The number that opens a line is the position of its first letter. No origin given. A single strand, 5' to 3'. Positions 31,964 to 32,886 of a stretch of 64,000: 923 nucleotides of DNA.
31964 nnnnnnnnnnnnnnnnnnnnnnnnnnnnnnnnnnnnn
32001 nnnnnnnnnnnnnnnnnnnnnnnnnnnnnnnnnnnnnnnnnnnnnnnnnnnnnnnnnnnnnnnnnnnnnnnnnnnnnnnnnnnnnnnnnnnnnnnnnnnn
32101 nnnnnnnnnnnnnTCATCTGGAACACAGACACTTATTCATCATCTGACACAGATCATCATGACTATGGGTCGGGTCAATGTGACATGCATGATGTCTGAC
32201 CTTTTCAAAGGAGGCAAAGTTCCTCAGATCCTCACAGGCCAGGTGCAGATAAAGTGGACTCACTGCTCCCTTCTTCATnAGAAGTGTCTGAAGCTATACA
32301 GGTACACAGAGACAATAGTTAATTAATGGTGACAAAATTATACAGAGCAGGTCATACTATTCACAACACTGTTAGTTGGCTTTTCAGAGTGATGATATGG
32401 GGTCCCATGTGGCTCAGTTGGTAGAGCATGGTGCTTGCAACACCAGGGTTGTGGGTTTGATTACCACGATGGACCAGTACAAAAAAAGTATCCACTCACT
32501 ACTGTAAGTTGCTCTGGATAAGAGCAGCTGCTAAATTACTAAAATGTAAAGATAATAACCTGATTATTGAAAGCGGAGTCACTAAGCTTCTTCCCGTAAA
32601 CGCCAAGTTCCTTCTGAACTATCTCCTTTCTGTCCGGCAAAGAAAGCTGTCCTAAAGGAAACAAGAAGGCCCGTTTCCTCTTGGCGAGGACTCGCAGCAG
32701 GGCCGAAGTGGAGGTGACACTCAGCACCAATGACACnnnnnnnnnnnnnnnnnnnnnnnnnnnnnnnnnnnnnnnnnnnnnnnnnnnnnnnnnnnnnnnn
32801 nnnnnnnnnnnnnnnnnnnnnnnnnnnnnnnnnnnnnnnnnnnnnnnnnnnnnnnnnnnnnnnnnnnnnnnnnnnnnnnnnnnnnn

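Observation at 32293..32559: SINE inserted 9 bp downstream of a TEP1 5' splice site; about 57% of a 267-bp intron is SINE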

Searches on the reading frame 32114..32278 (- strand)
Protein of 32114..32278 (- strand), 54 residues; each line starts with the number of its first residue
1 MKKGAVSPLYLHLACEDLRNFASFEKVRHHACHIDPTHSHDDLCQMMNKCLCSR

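Call 13: find_encoding_contigs(protein=window:32114-32278:-, flank=3000, max_places=10)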
Protein window:32114-32278:- (54 aa): no gene with exactly this product is on record in the collection.

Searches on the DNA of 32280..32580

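Call 36: search_rna_families(source=window, start=32280, end=32580, threshold=evalue, max_evalue=1, show_alignments=3)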
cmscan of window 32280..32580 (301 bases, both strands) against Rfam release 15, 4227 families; matches with E-value up to 1: 2.
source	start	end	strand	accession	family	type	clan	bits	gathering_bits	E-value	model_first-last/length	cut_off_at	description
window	32491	32544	+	RF00436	UnaL2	Cis-reg;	-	58.9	55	1.9e-11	1-54/54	no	UnaL2 LINE 3' element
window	32405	32472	+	RF00005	tRNA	Gene; tRNA;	CL00001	34.4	29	9.2e-06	3-68/71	no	tRNA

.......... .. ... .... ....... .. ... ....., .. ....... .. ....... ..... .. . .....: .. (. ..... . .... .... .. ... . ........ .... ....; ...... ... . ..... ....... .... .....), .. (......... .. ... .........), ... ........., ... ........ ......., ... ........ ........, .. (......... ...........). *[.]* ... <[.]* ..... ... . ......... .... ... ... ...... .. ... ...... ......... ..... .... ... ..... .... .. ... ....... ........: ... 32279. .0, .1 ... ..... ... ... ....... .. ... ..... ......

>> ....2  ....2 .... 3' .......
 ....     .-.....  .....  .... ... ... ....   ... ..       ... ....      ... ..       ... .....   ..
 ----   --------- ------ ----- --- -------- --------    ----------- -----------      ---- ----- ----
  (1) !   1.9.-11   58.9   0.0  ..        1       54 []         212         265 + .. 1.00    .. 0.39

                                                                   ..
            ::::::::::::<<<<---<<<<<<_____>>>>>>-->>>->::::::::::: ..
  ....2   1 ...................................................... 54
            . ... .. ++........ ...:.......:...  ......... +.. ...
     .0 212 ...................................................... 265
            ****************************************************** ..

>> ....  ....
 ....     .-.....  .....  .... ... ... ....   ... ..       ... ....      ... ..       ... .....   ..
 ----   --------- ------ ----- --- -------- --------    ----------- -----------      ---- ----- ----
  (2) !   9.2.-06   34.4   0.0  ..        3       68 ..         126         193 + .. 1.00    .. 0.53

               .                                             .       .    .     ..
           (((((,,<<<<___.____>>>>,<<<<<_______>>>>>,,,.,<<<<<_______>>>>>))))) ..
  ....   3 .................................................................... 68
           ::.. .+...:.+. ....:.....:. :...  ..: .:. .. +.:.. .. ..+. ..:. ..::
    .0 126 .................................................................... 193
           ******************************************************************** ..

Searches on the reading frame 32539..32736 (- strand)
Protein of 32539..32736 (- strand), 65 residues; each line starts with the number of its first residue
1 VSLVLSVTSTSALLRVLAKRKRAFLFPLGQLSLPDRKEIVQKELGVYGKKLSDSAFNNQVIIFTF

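Call 12: find_encoding_contigs(protein=window:32539-32736:-, flank=3000, max_places=10)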
Protein window:32539-32736:- (65 aa): no gene with exactly this product is on record in the collection.
